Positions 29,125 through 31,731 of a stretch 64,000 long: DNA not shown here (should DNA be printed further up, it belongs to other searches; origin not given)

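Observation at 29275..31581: Secreted beta-helix / PKD / SH3b surface protein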

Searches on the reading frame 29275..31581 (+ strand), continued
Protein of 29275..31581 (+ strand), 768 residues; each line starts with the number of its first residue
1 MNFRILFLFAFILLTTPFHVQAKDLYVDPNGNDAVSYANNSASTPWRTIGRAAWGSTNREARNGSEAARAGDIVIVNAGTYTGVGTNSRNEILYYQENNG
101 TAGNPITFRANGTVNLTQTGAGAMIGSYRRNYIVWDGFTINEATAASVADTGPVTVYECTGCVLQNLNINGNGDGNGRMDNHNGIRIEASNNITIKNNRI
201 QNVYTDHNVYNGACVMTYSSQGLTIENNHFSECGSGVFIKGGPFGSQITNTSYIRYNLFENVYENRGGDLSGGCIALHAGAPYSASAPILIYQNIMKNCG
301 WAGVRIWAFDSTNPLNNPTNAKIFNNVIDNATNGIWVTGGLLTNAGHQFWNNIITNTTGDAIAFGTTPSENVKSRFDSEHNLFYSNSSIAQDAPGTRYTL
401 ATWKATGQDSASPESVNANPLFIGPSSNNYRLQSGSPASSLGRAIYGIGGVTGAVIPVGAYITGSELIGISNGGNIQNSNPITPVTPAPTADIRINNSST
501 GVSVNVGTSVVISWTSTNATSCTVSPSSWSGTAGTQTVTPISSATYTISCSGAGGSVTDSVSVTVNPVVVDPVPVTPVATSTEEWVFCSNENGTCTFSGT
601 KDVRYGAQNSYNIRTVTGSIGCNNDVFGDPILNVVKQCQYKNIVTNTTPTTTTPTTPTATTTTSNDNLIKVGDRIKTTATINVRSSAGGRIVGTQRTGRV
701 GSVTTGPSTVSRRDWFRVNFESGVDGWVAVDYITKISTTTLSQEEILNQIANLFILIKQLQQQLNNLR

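Call 17: find_encoding_contigs(protein=P0073, flank=10000, max_places=1)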
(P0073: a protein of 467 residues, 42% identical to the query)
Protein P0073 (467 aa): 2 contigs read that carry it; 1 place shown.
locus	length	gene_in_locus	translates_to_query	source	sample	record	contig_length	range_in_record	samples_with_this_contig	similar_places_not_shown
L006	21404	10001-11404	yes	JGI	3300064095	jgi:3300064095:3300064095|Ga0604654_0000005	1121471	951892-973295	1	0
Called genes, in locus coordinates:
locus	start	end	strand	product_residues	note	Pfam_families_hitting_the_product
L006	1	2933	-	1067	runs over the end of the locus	PF25596:CPSase_L_D1, PF02222:ATP-grasp, PF02786:CPSase_L_D2, PF02787:CPSase_L_D3, PF25596:CPSase_L_D1, PF02786:CPSase_L_D2, PF02222:ATP-grasp, PF02142:MGS, +3 more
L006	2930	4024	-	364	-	PF00988:CPSase_sm_chain, PF00117:GATase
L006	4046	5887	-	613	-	PF02543:Carbam_trans_N, PF16861:Carbam_trans_C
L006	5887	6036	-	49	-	PF19451:DUF5989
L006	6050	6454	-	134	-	PF19588:SxtJ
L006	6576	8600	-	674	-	PF01757:Acyl_transf_3, PF19040:SGNH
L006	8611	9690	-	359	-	PF00657:Lipase_GDSL (faint), PF13472:Lipase_GDSL_2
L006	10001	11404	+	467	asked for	PF05048:NosD, PF13229:Beta_helix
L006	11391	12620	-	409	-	PF13439:Glyco_transf_4, PF13579:Glyco_trans_4_4, PF00534:Glycos_transf_1, PF13692:Glyco_trans_1_4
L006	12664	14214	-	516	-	PF01943:Polysacc_synt, PF03023:MurJ (weak)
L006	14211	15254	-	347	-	PF00534:Glycos_transf_1 (weak), PF13692:Glyco_trans_1_4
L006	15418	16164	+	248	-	PF13489:Methyltransf_23, PF13847:Methyltransf_31, PF08241:Methyltransf_11, PF08242:Methyltransf_12 (weak), PF13649:Methyltransf_25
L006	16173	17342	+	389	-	PF13439:Glyco_transf_4, PF13579:Glyco_trans_4_4, PF20706:GT4-conflict (weak), PF00534:Glycos_transf_1, PF13692:Glyco_trans_1_4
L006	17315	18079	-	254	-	PF05050:Methyltransf_21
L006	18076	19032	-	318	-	PF00535:Glycos_transf_2, PF10111:Glyco_tranf_2_2, PF13641:Glyco_tranf_2_3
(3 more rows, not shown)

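Call 27: search_protein_families(library=pfam, proteins=[P0004, P0032, P0034, P0050, P0054, P0060, P0062, P0118, P0035], max_evalue=0.1)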
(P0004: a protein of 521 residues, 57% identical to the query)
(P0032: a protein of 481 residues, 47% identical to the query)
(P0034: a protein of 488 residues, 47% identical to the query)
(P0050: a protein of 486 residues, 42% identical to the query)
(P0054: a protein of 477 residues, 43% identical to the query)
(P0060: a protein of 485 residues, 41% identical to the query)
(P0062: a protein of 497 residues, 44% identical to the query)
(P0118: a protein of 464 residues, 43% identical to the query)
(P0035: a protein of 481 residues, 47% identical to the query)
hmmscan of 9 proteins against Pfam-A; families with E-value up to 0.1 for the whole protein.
P0004 (521 aa): 3 families
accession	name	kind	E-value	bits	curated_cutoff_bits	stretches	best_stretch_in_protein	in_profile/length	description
PF13229.12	Beta_helix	-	3e-14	53.4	25.9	2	190-338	32-148/158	Right handed beta helix region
PF05048.19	NosD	-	0.00036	20.5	23.6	1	205-271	97-158/212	Periplasmic copper-binding protein (NosD)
PF17161.10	DUF5123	-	0.031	15.9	35.1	0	350-467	2-106/113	Domain of unknown function (DUF5123)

P0032 (481 aa): 3 families
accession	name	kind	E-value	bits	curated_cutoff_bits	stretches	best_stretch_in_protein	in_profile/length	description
PF13229.12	Beta_helix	-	2.6e-13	50.3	25.9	1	152-296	22-145/158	Right handed beta helix region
PF05048.19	NosD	-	2.8e-08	33.9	23.6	1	157-356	21-181/212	Periplasmic copper-binding protein (NosD)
PF17161.10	DUF5123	-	0.07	14.7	35.1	1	312-387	3-74/113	Domain of unknown function (DUF5123)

P0034 (488 aa): 3 families
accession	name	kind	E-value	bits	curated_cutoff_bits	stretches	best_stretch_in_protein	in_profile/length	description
PF13229.12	Beta_helix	-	2.7e-14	53.5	25.9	2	187-303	45-145/158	Right handed beta helix region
PF05048.19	NosD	-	2e-06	27.9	23.6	1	163-296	65-173/212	Periplasmic copper-binding protein (NosD)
PF17161.10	DUF5123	-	0.0022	19.6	35.1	1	319-434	3-104/113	Domain of unknown function (DUF5123)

P0050 (486 aa): 3 families
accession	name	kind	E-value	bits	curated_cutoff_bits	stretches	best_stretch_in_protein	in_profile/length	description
PF13229.12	Beta_helix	-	3.3e-25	89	25.9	3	190-365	2-149/158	Right handed beta helix region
PF17161.10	DUF5123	-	6.9e-08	34.1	35.1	1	319-434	3-104/113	Domain of unknown function (DUF5123)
PF05048.19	NosD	-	7.7e-08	32.5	23.6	2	219-401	38-189/212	Periplasmic copper-binding protein (NosD)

P0054 (477 aa): 3 families
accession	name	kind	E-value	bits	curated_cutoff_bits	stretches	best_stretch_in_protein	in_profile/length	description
PF13229.12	Beta_helix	-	1e-10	41.9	25.9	1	148-282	26-139/158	Right handed beta helix region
PF05048.19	NosD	-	5.6e-05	23.1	23.6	1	176-282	17-105/212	Periplasmic copper-binding protein (NosD)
PF17161.10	DUF5123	-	0.00052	21.6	35.1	1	301-423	3-106/113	Domain of unknown function (DUF5123)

P0060 (485 aa): 3 families
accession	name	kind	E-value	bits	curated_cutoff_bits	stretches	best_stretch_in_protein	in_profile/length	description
PF13229.12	Beta_helix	-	3.1e-21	76.1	25.9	3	213-365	18-150/158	Right handed beta helix region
PF17161.10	DUF5123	-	2.4e-09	38.8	35.1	1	318-433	3-104/113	Domain of unknown function (DUF5123)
PF05048.19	NosD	-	1.9e-05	24.7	23.6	1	199-400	28-189/212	Periplasmic copper-binding protein (NosD)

P0062 (497 aa): 3 families
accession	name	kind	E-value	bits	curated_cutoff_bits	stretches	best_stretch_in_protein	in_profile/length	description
PF13229.12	Beta_helix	-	3.8e-15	56.3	25.9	2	181-336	28-157/158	Right handed beta helix region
PF05048.19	NosD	-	1.2e-05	25.3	23.6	1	197-297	54-140/212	Periplasmic copper-binding protein (NosD)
PF17161.10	DUF5123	-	4.1e-05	25.1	35.1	1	333-445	4-106/113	Domain of unknown function (DUF5123)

P0118 (464 aa): 3 families
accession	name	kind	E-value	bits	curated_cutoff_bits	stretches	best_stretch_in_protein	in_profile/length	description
PF13229.12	Beta_helix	-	2e-16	60.5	25.9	1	160-305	28-158/158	Right handed beta helix region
PF05048.19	NosD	-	5.9e-11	42.6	23.6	1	158-313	20-177/212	Periplasmic copper-binding protein (NosD)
PF17161.10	DUF5123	-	0.002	19.7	35.1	1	299-410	2-103/113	Domain of unknown function (DUF5123)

P0035 (481 aa): 3 families
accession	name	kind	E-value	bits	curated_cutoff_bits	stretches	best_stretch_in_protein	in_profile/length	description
PF13229.12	Beta_helix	-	7e-14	52.2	25.9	1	154-309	26-157/158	Right handed beta helix region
PF05048.19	NosD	-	1.5e-12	47.8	23.6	2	208-348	59-181/212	Periplasmic copper-binding protein (NosD)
PF07602.17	DUF1565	-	1.7e-06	28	20.3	1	229-321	122-206/257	Protein of unknown function (DUF1565)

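Call 28: search_solved_structures(query=L001:4146-5567:+, max_evalue=10, show_alignments=3)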
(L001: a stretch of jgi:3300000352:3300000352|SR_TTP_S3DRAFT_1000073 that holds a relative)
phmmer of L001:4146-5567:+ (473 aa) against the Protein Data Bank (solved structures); distinct sequences matched with E-value up to 10: 11.
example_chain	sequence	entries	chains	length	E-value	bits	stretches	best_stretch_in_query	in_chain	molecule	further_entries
7dmk_A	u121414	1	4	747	6.1e-05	25.2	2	90-176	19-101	BcAlyPL6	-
8fqc_P1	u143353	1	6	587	0.026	16.5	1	73-143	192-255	Tail Spike protein, gp124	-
5gkd_A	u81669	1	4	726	0.061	15.3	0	150-255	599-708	AlyGC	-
5gkq_A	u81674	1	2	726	0.061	15.3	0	150-255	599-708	AlyGC mutant - R241A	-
9rx2_A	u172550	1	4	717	0.24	13.4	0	411-441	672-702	Parallel beta-helix repeat protein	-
2vxa_A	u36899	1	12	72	0.25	13.3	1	339-387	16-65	DODECIN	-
8bwk_A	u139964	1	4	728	0.48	12.4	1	144-256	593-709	Alginate lyase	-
3vst_A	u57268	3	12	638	0.74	11.8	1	69-125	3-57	Xylosidase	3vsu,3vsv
5xnl_3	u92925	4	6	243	1.3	11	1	381-404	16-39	Chlorophyll a-b binding protein, chloroplastic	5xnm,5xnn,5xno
9esh_X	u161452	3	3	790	1.7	10.6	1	378-423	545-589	Pre-mRNA-splicing factor cwf3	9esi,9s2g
3jb9_r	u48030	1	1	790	1.8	10.4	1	378-423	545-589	Pre-mRNA-splicing factor cwf3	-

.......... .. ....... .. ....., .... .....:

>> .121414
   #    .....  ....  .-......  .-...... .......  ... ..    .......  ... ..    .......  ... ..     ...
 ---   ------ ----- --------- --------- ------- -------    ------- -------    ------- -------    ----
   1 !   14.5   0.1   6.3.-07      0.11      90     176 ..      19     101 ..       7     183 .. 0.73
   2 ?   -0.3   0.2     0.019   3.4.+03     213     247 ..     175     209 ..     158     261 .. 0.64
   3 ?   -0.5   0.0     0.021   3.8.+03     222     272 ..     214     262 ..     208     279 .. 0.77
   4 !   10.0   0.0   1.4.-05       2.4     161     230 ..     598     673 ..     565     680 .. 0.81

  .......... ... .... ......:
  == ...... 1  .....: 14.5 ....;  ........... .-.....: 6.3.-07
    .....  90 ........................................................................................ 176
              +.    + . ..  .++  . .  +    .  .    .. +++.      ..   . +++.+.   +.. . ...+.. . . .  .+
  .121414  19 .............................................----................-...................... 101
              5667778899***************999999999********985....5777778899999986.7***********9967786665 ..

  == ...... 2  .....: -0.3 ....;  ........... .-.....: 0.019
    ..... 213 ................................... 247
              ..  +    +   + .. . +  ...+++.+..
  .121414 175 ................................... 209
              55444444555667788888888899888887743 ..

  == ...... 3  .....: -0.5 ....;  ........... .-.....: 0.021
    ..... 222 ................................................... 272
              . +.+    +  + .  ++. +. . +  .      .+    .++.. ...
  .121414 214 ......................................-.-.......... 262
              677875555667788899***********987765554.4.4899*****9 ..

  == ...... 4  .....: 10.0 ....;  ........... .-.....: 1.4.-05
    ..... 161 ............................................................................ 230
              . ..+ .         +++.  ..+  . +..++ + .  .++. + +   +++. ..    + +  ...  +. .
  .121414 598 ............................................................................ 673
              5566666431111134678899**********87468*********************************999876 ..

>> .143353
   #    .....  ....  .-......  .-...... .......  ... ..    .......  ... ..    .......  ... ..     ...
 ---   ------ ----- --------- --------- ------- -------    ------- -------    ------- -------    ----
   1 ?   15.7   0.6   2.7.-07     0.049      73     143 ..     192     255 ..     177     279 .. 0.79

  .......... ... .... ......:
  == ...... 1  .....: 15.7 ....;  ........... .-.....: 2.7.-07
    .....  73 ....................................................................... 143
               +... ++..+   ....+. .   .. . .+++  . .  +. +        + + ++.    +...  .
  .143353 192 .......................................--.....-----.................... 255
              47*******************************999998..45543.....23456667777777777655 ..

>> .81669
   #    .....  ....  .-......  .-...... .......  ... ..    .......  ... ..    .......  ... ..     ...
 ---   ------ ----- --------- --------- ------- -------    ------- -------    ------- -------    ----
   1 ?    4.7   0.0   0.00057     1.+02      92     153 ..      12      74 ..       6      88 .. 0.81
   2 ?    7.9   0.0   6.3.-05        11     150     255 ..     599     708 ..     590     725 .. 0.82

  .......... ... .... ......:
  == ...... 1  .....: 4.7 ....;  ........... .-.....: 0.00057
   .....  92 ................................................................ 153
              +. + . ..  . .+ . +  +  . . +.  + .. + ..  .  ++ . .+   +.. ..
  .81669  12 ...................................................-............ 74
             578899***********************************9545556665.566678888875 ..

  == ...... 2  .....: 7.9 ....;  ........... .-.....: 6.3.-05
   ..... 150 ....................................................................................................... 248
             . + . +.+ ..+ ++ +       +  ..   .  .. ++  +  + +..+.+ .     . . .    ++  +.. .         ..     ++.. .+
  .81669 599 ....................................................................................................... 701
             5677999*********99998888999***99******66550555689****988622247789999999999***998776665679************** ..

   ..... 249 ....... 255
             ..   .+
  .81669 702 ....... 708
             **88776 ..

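Call 41: find_encoding_contigs(protein=P0034, flank=10000, max_places=1)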
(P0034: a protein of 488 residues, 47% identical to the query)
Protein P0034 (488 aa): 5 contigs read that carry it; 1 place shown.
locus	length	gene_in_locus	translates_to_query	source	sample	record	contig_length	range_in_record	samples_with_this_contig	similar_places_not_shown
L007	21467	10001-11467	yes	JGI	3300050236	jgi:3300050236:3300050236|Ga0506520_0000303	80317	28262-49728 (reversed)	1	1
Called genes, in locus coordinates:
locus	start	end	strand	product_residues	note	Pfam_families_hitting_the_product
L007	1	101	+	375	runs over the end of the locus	PF13439:Glyco_transf_4, PF13579:Glyco_trans_4_4, PF00534:Glycos_transf_1, PF13692:Glyco_trans_1_4, PF13524:Glyco_trans_1_2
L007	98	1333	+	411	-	PF13439:Glyco_transf_4, PF13692:Glyco_trans_1_4, PF00534:Glycos_transf_1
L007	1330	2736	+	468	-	PF27533:CapK_C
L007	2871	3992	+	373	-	PF08240:ADH_N (weak), PF00107:ADH_zinc_N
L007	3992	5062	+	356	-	PF01408:GFO_IDH_MocA, PF02894:GFO_IDH_MocA_C, PF22685:Gal80p_C-like, PF22725:GFO_IDH_MocA_C3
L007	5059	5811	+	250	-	-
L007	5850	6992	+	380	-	PF13439:Glyco_transf_4, PF13579:Glyco_trans_4_4, PF00534:Glycos_transf_1, PF13692:Glyco_trans_1_4, PF20706:GT4-conflict, PF13524:Glyco_trans_1_2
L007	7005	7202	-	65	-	PF16822:ALGX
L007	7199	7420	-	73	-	-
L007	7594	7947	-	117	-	-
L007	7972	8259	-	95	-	-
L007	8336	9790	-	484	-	PF13229:Beta_helix (weak)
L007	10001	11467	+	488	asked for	PF22842:Pel9A-like_beta_helix (weak), PF05048:NosD (weak), PF13229:Beta_helix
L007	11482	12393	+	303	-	PF21294:Polysacc_lyase_14 (weak)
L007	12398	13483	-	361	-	PF00657:Lipase_GDSL (faint), PF13472:Lipase_GDSL_2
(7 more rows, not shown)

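Call 42: find_encoding_contigs(protein=P0091, flank=10000, max_places=1)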
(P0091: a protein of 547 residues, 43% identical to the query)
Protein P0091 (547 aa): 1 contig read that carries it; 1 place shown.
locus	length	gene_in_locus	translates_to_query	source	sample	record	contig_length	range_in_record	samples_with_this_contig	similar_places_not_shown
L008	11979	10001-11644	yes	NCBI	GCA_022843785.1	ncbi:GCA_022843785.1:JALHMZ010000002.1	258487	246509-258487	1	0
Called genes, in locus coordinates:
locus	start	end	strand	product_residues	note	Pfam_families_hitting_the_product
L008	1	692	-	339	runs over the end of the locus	PF00595:PDZ, PF13180:PDZ_2 (weak), PF17820:PDZ_6, PF01435:Peptidase_M48 (weak)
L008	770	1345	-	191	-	PF07589:PEP_exosort_dom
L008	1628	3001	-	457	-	PF00072:Response_reg, PF00158:Sigma54_activat, PF14532:Sigma54_activ_2, PF00004:AAA (weak), PF07728:AAA_5 (weak), PF25601:AAA_lid_14, PF02954:HTH_8, PF13518:HTH_28 (weak)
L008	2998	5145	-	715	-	PF16927:HisKA_7TM (weak), PF01590:GAF (weak), PF13185:GAF_2 (weak), PF13492:GAF_3 (weak), PF02518:HATPase_c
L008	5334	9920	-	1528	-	-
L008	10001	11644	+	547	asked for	PF22842:Pel9A-like_beta_helix (weak), PF05048:NosD (faint), PF13229:Beta_helix (weak)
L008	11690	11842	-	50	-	PF19451:DUF5989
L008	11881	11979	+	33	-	?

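Call 51: find_encoding_contigs(protein=P0001, flank=10000, max_places=4)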
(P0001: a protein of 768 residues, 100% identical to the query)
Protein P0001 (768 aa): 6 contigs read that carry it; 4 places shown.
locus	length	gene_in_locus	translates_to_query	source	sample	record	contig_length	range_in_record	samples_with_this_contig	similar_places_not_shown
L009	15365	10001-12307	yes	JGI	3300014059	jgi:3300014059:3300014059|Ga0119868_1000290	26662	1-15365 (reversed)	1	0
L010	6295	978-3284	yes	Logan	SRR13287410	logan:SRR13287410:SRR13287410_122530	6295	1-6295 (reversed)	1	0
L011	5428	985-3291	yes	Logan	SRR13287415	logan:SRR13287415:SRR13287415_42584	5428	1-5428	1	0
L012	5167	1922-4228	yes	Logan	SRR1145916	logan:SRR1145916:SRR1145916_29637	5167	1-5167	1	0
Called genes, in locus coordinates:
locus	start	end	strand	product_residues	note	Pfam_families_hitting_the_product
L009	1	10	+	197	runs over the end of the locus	PF00281:Ribosomal_L5, PF00673:Ribosomal_L5_C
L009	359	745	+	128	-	PF00410:Ribosomal_S8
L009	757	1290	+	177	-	PF00347:Ribosomal_L6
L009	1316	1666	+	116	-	PF00861:Ribosomal_L18p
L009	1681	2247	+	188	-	PF00333:Ribosomal_S5, PF03719:Ribosomal_S5_C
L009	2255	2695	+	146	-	PF00828:Ribosomal_L27A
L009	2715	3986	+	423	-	PF00344:SecY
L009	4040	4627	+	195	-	PF00406:ADK, PF13207:AAA_17 (weak)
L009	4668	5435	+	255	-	PF00557:Peptidase_M24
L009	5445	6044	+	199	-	PF00334:NDK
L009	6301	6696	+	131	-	PF09997:DUF2238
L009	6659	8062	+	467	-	PF00753:Lactamase_B, PF23023:Anti-Pycsar_Apyc1, PF12706:Lactamase_B_2 (weak), PF16661:Lactamase_B_6, PF10996:Beta-Casp, PF07521:RMMBL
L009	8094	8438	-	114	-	PF00453:Ribosomal_L20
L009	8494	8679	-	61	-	PF01632:Ribosomal_L35p (weak)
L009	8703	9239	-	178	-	PF05198:IF3_N, PF00707:IF3_C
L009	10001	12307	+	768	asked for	-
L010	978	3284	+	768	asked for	-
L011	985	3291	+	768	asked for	-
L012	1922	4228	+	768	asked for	-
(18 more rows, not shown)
